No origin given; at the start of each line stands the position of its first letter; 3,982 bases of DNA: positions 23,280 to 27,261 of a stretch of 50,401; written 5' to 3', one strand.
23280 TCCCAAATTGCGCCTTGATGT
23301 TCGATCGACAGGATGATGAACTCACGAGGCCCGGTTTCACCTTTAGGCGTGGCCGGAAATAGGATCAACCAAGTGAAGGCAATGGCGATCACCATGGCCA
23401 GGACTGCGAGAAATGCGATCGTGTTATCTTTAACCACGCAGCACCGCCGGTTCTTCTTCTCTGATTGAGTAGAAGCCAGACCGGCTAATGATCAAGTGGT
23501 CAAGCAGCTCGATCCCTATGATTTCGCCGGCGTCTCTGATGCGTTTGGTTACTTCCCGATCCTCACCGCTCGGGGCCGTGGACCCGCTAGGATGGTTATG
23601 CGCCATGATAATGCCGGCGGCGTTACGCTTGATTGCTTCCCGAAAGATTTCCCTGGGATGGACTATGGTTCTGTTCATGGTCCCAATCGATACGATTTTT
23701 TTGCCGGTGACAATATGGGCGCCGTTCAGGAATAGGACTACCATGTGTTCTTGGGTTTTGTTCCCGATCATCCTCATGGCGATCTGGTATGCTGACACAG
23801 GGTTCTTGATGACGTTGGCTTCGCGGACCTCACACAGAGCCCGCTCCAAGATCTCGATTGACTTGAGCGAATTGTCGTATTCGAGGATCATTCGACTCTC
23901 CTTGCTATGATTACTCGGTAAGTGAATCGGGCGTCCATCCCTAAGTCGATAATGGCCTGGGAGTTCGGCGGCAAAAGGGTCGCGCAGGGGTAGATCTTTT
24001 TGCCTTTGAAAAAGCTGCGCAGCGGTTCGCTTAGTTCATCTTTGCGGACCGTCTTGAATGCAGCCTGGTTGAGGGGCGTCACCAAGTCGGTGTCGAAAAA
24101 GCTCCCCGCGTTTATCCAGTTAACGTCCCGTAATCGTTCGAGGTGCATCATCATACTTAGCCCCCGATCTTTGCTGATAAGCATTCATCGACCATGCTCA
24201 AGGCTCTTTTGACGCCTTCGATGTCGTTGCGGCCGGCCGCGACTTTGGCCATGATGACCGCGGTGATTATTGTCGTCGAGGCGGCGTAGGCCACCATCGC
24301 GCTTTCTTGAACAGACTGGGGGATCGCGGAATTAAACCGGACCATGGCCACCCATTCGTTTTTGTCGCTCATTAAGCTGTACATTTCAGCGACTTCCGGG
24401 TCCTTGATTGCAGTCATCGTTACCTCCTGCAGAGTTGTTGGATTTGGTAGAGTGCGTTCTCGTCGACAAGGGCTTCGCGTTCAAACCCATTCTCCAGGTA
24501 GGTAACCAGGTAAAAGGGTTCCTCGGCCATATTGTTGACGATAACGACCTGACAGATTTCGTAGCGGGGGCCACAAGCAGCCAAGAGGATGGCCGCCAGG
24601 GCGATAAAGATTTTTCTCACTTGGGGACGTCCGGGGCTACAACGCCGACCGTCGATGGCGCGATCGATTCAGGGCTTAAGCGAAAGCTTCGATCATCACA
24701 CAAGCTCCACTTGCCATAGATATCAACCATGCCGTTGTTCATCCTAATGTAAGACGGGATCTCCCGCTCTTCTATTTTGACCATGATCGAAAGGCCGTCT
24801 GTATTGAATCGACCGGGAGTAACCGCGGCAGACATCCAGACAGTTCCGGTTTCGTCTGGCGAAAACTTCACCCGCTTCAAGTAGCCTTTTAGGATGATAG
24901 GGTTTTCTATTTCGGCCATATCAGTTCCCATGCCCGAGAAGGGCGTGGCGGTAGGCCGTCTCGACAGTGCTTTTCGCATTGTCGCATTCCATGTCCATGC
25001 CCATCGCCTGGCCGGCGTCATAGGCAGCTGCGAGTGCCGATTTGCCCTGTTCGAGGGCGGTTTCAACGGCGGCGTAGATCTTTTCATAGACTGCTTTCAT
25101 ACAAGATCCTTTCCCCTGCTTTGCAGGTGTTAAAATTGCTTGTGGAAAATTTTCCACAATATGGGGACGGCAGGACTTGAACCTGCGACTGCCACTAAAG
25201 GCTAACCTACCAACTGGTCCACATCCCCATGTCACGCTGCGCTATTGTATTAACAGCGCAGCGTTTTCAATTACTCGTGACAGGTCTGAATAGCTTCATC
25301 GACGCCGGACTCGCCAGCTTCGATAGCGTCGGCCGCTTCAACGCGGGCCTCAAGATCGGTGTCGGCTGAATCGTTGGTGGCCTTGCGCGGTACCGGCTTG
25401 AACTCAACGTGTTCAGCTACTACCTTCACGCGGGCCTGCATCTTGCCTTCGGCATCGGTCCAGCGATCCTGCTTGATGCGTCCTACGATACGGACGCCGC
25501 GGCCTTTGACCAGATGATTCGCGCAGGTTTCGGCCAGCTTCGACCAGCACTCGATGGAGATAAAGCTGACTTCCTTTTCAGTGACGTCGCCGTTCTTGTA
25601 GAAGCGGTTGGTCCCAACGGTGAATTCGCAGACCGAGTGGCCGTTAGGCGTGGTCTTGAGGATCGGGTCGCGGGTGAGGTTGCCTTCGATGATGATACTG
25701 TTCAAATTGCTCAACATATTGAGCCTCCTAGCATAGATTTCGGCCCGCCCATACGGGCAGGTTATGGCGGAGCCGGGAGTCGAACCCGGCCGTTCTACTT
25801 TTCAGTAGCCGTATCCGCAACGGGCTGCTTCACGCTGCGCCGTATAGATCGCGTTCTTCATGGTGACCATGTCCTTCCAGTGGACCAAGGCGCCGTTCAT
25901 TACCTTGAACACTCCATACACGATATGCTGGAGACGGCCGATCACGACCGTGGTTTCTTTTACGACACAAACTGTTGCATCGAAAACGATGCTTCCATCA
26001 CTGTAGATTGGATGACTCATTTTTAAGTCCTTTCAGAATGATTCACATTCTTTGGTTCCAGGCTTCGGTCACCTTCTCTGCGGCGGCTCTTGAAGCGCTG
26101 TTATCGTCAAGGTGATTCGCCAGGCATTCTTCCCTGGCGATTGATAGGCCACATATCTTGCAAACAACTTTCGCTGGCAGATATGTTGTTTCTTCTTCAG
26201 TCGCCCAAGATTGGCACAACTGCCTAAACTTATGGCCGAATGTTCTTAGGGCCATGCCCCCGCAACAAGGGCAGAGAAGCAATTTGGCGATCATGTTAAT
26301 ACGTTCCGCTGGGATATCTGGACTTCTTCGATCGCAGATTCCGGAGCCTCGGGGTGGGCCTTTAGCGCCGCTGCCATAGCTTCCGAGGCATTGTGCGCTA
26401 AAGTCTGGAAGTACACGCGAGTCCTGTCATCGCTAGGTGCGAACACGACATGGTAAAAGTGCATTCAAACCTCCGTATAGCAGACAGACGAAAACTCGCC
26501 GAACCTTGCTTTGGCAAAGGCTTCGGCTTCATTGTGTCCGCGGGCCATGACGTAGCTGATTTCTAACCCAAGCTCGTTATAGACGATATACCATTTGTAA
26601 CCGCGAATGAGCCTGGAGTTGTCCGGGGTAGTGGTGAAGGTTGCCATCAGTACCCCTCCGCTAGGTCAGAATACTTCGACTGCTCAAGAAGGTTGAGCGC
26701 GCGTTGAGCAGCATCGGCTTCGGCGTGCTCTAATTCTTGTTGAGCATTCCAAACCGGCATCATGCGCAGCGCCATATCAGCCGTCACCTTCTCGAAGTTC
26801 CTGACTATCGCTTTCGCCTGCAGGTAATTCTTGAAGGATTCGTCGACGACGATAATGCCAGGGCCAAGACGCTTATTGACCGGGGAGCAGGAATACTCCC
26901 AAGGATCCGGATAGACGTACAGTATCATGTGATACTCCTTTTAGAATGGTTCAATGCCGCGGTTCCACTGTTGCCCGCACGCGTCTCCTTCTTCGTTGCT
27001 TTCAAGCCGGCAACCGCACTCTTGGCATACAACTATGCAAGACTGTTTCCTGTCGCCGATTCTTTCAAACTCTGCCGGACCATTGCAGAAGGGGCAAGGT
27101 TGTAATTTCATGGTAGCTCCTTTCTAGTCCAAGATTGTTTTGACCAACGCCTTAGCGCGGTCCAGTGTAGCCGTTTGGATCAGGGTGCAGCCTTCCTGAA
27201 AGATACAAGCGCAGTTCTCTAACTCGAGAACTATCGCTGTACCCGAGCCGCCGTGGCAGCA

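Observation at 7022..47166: An 18-bp perfect palindrome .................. occurs 10 times, each at the head of a gene or operon, on both gene blocks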

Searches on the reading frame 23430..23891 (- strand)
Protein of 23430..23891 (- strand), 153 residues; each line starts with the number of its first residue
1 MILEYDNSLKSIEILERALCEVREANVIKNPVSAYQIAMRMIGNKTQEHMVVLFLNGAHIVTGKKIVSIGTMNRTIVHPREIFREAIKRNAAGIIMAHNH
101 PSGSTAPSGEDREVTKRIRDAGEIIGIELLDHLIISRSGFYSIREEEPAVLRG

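Call 25: search_protein_families(library=pfam, max_evalue=0.01, proteins=[window:23430-23891:-])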
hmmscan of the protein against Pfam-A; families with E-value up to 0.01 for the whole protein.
window:23430-23891:- (153 aa): 2 families
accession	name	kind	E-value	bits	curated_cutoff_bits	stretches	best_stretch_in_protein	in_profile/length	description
PF04002.20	RadC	-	1.8e-43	147.7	22.1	1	28-146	1-119/121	RadC-like JAB domain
PF14464.11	Prok-JAB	-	0.0014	19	25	1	76-117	48-92/114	Prokaryotic homologs of the JAB domain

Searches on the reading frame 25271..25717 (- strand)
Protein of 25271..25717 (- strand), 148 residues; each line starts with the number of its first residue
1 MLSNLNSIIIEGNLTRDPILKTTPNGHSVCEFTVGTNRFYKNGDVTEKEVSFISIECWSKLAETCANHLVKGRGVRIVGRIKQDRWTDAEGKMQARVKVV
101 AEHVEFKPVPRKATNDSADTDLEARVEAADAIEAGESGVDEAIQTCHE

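Call 25: search_protein_families(library=pfam, max_evalue=0.01, proteins=[window:25271-25717:-])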
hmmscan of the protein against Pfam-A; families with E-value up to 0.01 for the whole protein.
window:25271-25717:- (148 aa): 1 family
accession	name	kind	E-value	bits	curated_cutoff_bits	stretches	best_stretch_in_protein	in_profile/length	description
PF00436.31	SSB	-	7.5e-28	97.1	26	1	5-106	1-103/104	Single-strand binding protein family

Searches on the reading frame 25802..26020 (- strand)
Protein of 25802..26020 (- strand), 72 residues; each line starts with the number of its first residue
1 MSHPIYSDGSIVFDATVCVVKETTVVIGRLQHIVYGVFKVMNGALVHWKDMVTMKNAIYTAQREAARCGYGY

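Call 25: search_protein_families(library=pfam, max_evalue=0.01, proteins=[window:25802-26020:-])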
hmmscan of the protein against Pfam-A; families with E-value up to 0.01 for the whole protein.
window:25802-26020:- (72 aa): 1 family
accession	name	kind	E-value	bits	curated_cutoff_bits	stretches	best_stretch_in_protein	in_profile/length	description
PF07858.18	LEH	-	0.0019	18.9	24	1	20-55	77-114/122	Limonene-1,2-epoxide hydrolase catalytic domain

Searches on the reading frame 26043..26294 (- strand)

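Call 25: search_protein_families(library=pfam, max_evalue=0.01, proteins=[window:26043-26294:-])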
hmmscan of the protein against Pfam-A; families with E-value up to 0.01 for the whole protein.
window:26043-26294:- (83 aa): 1 family
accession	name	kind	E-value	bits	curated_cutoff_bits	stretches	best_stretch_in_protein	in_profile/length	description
PF14354.12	Lar_restr_allev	-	7.7e-05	23.3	28.6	1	27-82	9-57/58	Restriction alleviation protein Lar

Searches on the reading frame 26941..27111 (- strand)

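Call 24: search_protein_families(library=pfam, max_evalue=0.01, proteins=[window:26941-27111:-])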
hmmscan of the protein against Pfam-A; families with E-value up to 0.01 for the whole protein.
window:26941-27111:- (56 aa): 1 family
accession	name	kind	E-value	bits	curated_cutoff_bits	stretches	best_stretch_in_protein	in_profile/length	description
PF14354.12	Lar_restr_allev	-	1e-09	38.9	28.6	1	2-52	2-57/58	Restriction alleviation protein Lar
